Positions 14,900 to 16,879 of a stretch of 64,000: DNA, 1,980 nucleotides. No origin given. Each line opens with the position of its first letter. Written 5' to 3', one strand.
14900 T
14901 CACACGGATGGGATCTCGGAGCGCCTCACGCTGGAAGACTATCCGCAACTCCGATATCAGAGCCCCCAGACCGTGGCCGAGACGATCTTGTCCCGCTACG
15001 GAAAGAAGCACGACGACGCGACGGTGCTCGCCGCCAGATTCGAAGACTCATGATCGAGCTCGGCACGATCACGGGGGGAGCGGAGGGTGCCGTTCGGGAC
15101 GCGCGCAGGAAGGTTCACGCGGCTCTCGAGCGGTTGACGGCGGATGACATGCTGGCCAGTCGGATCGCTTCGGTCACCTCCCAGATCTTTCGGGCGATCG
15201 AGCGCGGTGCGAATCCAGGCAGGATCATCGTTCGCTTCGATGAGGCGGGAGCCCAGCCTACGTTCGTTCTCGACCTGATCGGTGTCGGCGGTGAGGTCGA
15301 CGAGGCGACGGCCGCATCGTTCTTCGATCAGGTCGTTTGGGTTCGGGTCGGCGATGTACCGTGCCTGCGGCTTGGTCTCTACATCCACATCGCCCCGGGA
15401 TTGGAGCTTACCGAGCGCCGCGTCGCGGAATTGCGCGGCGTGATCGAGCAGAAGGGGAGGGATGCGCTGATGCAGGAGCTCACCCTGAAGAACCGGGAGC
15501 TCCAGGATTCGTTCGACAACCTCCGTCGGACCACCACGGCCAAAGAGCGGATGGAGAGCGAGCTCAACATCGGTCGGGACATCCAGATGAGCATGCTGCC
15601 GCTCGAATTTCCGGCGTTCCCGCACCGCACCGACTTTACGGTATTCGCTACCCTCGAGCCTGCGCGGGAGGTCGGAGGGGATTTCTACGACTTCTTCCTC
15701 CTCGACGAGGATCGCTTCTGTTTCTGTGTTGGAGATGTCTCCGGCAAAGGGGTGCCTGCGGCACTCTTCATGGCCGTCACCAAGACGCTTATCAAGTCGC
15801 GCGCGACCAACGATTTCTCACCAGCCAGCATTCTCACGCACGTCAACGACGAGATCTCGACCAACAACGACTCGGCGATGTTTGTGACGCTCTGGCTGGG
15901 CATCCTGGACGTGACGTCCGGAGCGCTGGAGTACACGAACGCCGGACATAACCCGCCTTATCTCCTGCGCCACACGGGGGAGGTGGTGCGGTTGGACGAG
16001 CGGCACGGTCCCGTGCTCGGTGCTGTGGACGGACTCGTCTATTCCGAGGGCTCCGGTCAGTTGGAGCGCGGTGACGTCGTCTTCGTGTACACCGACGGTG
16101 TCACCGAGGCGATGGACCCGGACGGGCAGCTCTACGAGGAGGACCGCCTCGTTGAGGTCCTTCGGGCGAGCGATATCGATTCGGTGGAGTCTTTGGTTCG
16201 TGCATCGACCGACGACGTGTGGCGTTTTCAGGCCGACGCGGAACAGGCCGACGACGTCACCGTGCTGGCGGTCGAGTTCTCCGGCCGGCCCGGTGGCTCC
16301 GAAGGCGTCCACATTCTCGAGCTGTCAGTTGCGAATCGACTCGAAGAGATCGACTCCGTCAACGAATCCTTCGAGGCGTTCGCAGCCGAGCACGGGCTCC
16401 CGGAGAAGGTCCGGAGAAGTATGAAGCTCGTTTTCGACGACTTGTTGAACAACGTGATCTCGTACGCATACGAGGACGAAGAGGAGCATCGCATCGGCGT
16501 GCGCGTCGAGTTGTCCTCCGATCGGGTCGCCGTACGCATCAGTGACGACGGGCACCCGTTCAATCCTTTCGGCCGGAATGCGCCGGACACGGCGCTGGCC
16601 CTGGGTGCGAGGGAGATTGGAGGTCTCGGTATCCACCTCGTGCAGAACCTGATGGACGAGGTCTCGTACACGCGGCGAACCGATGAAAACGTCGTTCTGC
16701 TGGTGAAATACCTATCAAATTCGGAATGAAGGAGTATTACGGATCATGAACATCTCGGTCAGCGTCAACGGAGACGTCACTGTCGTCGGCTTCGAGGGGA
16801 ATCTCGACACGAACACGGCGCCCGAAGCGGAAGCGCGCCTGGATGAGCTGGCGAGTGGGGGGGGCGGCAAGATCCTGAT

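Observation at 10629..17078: Sigma-factor-less stressosome with a membrane Cache-HAMP-STAS input and doubly fused kinase/phosphatase components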

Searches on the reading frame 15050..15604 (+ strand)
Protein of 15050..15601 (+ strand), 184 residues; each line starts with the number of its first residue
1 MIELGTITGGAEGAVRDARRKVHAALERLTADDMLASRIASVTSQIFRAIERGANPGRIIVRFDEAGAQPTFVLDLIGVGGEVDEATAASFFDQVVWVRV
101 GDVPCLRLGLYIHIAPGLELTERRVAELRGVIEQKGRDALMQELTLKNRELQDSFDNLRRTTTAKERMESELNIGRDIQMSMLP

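Call 40: find_homologous_proteins(query=window:15050-15601:+, max_evalue=0.001)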
Query seq(184 aa) (184 aa): 7 proteins with E <= 0.001 among 507 candidates.
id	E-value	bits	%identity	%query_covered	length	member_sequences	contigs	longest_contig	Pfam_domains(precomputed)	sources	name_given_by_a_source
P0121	3.3e-67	244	72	91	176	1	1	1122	-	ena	-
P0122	1.7e-20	92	40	100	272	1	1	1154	PF07228.18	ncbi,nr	ncbi:MAG: SpoIIE family protein phosphatase, partial [Gammaproteobacteria bacterium]|nr:SpoIIE famil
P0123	2.9e-13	68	57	41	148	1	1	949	-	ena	-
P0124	1.4e-11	63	79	26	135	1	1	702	-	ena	-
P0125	6.6e-8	51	73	24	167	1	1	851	PF07228.18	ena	-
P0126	2.2e-4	39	68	20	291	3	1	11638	PF07228.18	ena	-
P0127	3.3e-4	39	68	20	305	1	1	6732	PF07228.18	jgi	jgi:serine phosphatase RsbU (regulator of sigma subunit)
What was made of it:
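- Tried and rejected: Word-indexed search with the 184-aa N-domain alone: nearly empty, 7 hits (call 40).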

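Call 44: search_protein_families(library=pfam, alignment_id=A2, max_evalue=1)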
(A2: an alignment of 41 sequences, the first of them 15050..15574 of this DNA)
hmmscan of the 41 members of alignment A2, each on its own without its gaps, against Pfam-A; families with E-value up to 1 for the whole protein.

A. member 1, window:15050-15574:+ (175 aa): 0 families

B. families by the number of members that match (of 41 scanned): 42 families (the first 25 are shown)
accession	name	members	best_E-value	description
PF11547.14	E3_UbLigase_EDD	4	0.0045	E3 ubiquitin ligase EDD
PF19792.4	DUF6276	3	0.00011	Family of unknown function (DUF6276)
PF18780.6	HNH_repeat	3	0.19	Homing endonuclease associated repeat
PF20155.4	TMP_3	2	0.02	Tape measure protein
PF07989.16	Cnn_1N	2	0.043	Centrosomin N-terminal motif 1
PF22007.2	DUF6930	1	0.006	Domain of unknown function (DUF6930)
PF10482.14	CtIP_N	1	0.006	Tumour-suppressor protein CtIP N-terminal domain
PF16120.10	DUF4836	1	0.0096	Domain of unknown function (DUF4836)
PF09943.14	DUF2175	1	0.015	Uncharacterized protein conserved in archaea (DUF2175)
PF11068.13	YlqD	1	0.017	YlqD protein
PF24026.1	DUF7337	1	0.018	Family of unknown function (DUF7337)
PF23209.2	IDM1_C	1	0.028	Increased DNA methylation 1, C-terminal domain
PF05400.18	FliT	1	0.03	Flagellar protein FliT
PF04977.20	DivIC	1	0.033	Septum formation initiator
PF22431.2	COG2p_C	1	0.046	COG2p C-terminal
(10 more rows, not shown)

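Call 45: search_solved_structures(query=A2, max_evalue=10, show_alignments=2)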
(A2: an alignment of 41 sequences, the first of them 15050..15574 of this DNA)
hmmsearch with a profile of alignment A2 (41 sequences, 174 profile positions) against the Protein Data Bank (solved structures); distinct sequences matched with E-value up to 10: 11.
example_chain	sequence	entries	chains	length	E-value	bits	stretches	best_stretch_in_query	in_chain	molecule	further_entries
2qho_B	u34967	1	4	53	0.1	15.6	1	117-157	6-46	E3 ubiquitin-protein ligase EDD1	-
4rfx_A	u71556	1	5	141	0.21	14.6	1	121-169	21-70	Dynactin subunit 1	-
4e2h_A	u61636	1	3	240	0.57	13.2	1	37-147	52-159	Chain length determinant protein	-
4zm1_A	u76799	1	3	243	0.59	13.1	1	37-147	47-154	Chain length determinant protein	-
4e2c_A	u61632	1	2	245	0.6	13.1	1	37-147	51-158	chimeric WzzB Chain length determinant protein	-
3jd5_I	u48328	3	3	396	0.84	12.6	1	95-166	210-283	28S ribosomal protein S9, mitochondrial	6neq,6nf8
8bw8_B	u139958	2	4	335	0.92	12.5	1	3-62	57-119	Connector enhancer of KSR protein CNK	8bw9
7pnt_G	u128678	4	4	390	0.98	12.4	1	95-165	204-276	28S ribosomal protein S9, mitochondrial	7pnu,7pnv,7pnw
5apt_A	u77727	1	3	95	1.1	12.3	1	121-164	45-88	GENERAL CONTROL PROTEIN GCN4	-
6rbg_A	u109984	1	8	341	1.4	11.9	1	37-146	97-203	Chain length determinant protein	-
5mu7_B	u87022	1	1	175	6.5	9.7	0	120-164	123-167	Coatomer subunit delta-like protein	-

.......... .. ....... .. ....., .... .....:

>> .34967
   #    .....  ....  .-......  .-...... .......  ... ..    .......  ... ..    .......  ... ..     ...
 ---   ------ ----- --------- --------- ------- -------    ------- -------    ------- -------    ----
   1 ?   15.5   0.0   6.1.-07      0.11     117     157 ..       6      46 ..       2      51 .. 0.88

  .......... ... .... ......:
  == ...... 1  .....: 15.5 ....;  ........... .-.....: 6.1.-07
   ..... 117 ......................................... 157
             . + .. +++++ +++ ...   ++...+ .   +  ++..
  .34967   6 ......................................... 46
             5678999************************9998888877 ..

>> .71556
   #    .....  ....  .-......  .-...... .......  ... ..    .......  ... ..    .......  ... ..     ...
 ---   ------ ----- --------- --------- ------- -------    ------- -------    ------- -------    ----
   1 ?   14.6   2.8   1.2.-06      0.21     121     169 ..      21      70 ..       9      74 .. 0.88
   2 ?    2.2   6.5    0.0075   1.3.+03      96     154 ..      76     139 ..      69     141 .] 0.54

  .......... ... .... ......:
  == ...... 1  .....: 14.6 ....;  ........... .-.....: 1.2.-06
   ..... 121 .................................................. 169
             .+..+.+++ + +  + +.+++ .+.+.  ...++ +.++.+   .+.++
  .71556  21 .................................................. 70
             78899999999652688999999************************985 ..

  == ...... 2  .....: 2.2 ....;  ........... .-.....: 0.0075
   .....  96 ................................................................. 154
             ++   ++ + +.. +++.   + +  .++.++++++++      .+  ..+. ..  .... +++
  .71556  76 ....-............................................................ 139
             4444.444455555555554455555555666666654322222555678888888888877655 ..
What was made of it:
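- On RsbU: No RsbU_N chain among the profile hits to solved structures (call 45).
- Tried and rejected: RsbU_N at the effector N-terminus: rejected (calls 44, 45).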

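Call 54: predict_structure(alignment_id=A3)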
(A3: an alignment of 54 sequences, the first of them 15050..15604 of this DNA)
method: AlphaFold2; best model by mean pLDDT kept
length: 185 residues; sequences in the alignment: 54
mean_pLDDT: 87.2   pTM: 0.71
mean pLDDT of the five models: 87.2, 86.8, 86.5, 85.5, 82.5
residues with pLDDT >= 90: 83; 70-90: 91; 50-70: 11; < 50: 0
segments of 3 or more residues with pLDDT < 50: none
pLDDT, mean of each block of 10 residues (from residue 1): 91 89 94 95 91 83 89 89 84 93 92 78 88 76 81 89 89 85 73
secondary structure, 60 per line:
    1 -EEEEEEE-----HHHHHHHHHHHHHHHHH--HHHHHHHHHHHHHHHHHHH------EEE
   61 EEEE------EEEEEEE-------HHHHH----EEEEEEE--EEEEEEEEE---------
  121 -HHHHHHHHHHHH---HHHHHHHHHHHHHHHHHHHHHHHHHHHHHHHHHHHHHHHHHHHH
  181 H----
elements in order: E2-8 H14-30 H33-51 E58-64 E71-77 H85-89 E94-100 E103-111 H122-133 H137-181
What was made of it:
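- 15050..16729 (+): Output effector (559 aa). Layout: N-terminal degenerate RsbW/RsbT-like domain without an ATP site ('Un', aa 1-~135), coiled-coil signalling helix (aa ~137-181), PP2C phosphatase (aa 219-410), RsbW-type kinase/anti-sigma-like domain (aa 428-553). AF2 pLDDT 87 (call 54).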

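Call 64: search_protein_representatives(protein=window:15050-15574:+)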
Query: 175 residues. Proteins with E-value up to 0.001 (for the whole library): 56; up to 1e-10: 16; up to 1e-30: 1. The best 56 are listed.
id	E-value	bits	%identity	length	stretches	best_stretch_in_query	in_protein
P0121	8.3e-68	243.8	72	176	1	1-168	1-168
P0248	2.2e-21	93.0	40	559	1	3-175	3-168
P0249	2.7e-20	89.4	37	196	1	1-175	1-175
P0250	4.5e-17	78.9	42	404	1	1-175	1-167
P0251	6.4e-17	78.4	36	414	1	1-175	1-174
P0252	2.9e-16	76.3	37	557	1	3-175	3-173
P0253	6.1e-16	75.2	36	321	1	1-167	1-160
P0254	3.8e-14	69.4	65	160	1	119-175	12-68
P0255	6.7e-14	68.6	34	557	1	11-175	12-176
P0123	8.4e-14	68.3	57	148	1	1-76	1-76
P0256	2.3e-12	63.6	36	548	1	2-175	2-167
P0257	3.6e-12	63.0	34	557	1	3-175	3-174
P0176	5.1e-12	62.5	35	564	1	1-175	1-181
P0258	2.0e-11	60.6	32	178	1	1-170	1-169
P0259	3.8e-11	59.6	38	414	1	1-175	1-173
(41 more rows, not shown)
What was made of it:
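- In the 1.84-billion-protein library it is always N-terminal (call 64).
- Tried and rejected: I used the exhaustive representative search instead (call 64).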

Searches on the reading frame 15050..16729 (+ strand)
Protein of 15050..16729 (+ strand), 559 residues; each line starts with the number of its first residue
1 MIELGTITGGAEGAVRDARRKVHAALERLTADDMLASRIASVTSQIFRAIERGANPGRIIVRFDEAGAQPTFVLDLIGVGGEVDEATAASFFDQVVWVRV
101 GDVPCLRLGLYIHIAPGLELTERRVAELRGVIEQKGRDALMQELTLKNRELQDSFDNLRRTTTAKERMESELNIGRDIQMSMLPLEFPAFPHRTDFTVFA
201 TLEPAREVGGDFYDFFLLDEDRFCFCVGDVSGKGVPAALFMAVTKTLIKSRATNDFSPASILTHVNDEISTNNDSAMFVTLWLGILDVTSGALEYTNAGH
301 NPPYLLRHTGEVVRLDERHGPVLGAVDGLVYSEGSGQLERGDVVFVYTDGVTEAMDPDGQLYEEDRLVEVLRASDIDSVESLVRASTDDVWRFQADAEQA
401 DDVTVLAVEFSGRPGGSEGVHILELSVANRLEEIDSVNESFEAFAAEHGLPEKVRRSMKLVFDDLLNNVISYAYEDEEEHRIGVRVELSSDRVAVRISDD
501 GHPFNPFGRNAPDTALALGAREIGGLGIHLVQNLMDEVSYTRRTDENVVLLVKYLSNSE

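Call 3: search_protein_families(library=pfam, proteins=[window:15050-16729:+], max_evalue=0.01)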
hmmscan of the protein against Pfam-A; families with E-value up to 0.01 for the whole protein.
window:15050-16729:+ (559 aa): 3 families
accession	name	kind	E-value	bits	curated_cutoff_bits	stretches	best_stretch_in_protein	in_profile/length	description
PF07228.17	SpoIIE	-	9.6e-54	182.7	25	1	219-410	1-191/192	Stage II sporulation protein E (SpoIIE)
PF13581.12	HATPase_c_2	-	1.8e-24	86.6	27.4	1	428-553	2-127/127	Histidine kinase-like ATPase domain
PF02518.31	HATPase_c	-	0.00079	20.3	26.4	1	456-536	4-85/111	Histidine kinase-, DNA gyrase B-, and HSP90-like ATPase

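Call 6: find_encoding_contigs(protein=window:15050-16729:+, flank=10000, max_places=6)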
Protein window:15050-16729:+ (559 aa): 5 contigs read that carry it; 3 places shown.
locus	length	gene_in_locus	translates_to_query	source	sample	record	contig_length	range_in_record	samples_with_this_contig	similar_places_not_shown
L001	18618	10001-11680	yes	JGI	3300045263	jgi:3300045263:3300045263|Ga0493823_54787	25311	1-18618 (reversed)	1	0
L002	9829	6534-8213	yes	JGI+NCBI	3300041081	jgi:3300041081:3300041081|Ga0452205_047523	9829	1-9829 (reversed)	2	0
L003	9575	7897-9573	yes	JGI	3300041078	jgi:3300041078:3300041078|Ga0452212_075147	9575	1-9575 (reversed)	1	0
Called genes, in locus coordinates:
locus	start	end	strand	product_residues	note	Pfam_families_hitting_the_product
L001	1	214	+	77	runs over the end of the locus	PF10604:Polyketide_cyc2 (weak)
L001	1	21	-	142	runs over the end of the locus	PF00589:Phage_integrase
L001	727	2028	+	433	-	PF00909:Ammonium_transp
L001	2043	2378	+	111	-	PF00543:P-II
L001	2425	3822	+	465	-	PF03951:Gln-synt_N, PF00120:Gln-synt_C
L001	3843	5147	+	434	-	PF01145:Band_7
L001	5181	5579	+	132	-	-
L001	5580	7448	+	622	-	PF02743:dCache_1, PF00672:HAMP, PF01740:STAS, PF13466:STAS_2 (weak)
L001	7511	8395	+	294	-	PF11563:Protoglobin, PF13466:STAS_2 (faint), PF01740:STAS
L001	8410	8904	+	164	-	-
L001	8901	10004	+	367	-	PF13581:HATPase_c_2, PF02518:HATPase_c, PF07228:SpoIIE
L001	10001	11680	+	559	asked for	PF07228:SpoIIE, PF13581:HATPase_c_2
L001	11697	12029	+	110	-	PF01740:STAS, PF13466:STAS_2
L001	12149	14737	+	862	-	PF19974:TCAD9 (weak), PF01636:APH, PF19974:TCAD9, PF25969:NUDT9_N, PF00293:NUDIX (weak)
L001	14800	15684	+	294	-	PF00459:Inositol_P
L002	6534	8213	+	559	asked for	PF07228:SpoIIE, PF13581:HATPase_c_2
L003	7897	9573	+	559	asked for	PF07228:SpoIIE, PF13581:HATPase_c_2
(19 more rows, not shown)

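Call 46: find_homologous_proteins(query=window:15050-16729:+, max_evalue=1e-10)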
Query window:15050-16729:+ (559 aa): 7844 proteins with E <= 1e-10 among 8000 candidates; the best 120 are listed.
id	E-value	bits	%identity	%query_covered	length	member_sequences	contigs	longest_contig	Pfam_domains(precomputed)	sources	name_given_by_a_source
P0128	0.0e+0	1139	91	100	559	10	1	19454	PF13581.13,PF07228.18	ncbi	-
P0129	0.0e+0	1136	91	100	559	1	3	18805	PF13581.13,PF07228.18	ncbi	-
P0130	0.0e+0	1135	91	100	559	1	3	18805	PF13581.13,PF07228.18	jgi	jgi:sigma-B regulation protein RsbU (phosphoserine phosphatase)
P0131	0.0e+0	1134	91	100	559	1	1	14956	PF13581.13,PF07228.18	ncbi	-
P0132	4.5e-289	978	79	100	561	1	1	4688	PF13581.13,PF02518.32,PF07228.18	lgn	-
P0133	7.8e-289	977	79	100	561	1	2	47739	PF13581.13,PF02518.32,PF07228.18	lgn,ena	-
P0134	2.3e-288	975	79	100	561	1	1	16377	PF13581.13,PF02518.32,PF07228.18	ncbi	-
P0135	8.1e-288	974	79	100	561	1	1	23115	PF13581.13,PF02518.32,PF07228.18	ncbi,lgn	-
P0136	2.9e-287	972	79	100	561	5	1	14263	PF13581.13,PF02518.32,PF07228.18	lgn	-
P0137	4.9e-282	955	92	83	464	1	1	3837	PF13581.13,PF07228.18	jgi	jgi:sigma-B regulation protein RsbU (phosphoserine phosphatase)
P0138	5.2e-271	918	75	100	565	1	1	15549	PF13581.13,PF07228.18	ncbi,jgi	jgi:sigma-B regulation protein RsbU (phosphoserine phosphatase)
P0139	5.1e-265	898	74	100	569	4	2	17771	PF13581.13,PF07228.18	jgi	jgi:sigma-B regulation protein RsbU (phosphoserine phosphatase)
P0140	4.0e-261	886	73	100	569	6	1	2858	PF13581.13,PF07228.18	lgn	-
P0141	1.9e-259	880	73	100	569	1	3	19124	PF13581.13,PF07228.18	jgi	jgi:sigma-B regulation protein RsbU (phosphoserine phosphatase)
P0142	1.2e-257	874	73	100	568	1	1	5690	PF13581.13,PF07228.18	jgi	jgi:sigma-B regulation protein RsbU (phosphoserine phosphatase)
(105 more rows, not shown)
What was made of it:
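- Tried and rejected: The 120 best relatives of the 559-aa protein share its layout (call 46).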

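Call 56: search_protein_families(library=ncbifam, proteins=[window:15050-16729:+], max_evalue=0.001)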
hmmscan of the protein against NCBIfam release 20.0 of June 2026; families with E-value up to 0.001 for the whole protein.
window:15050-16729:+ (559 aa): 7 families
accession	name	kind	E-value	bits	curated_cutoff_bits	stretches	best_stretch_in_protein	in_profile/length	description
NF045505.1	RR_RssB_Pseudo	equivalog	2.9e-20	72.7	700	1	134-374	116-361/394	two-component system response regulator RssB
NF003144.0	PRK04069.1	equivalog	1.3e-12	47.4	145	1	457-557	42-145/161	anti-sigma B factor RsbW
TIGR02865.1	spore_II_E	equivalog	2.8e-12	45.6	490.8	1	207-408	565-761/764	stage II sporulation protein E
NF038263.1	prot_phos_SiaA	equivalog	4.6e-12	45.3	700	1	145-410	391-657/658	biofilm regulation protein phosphatase SiaA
TIGR01924.1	rsbW_low_gc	equivalog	8.5e-11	41.5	155.05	1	456-557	41-145/159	anti-sigma B factor RsbW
TIGR01925.2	spIIAB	equivalog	6.9e-06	26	135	1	456-546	36-126/137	anti-sigma F factor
NF041045.1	RsbA_anti_sig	subfamily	9.5e-05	21.8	210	1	432-544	189-292/303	anti-sigma factor RsbA family regulatory protein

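Call 69: search_solved_structures(query=window:15050-16726:+, max_evalue=0.001, show_alignments=0)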
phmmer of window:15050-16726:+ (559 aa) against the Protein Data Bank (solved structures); distinct sequences matched with E-value up to 0.001: 8.
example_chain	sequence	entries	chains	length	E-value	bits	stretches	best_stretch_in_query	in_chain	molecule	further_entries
3eq2_A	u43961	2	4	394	4.8e-20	75.1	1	130-366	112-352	Probable two-component response regulator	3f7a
3es2_A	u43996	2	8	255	1.7e-18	70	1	167-366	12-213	Probable two-component response regulator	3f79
3ke6_A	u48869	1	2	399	3.9e-14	55.6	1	205-355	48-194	Protein Rv1364c/MT1410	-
6m36_A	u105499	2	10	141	1.4e-07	33.9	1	423-556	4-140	Serine-protein kinase RsbW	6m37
5mqh_A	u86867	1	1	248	4e-07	32.4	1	208-409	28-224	Serine phosphatase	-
3t91_A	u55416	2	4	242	4.4e-07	32.3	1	203-409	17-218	Stage II sporulation protein E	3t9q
5ucg_A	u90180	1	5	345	2.3e-06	29.9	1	208-409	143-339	Stage II sporulation protein E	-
6k4e_A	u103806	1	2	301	0.00078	21.6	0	153-410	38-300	Putative serine phosphatase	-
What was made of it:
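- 15050..16729 (+): The PP2C matches P. aeruginosa RssB at 4.8e-20 and the kinase matches RsbW at 1.4e-7 (call 69).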
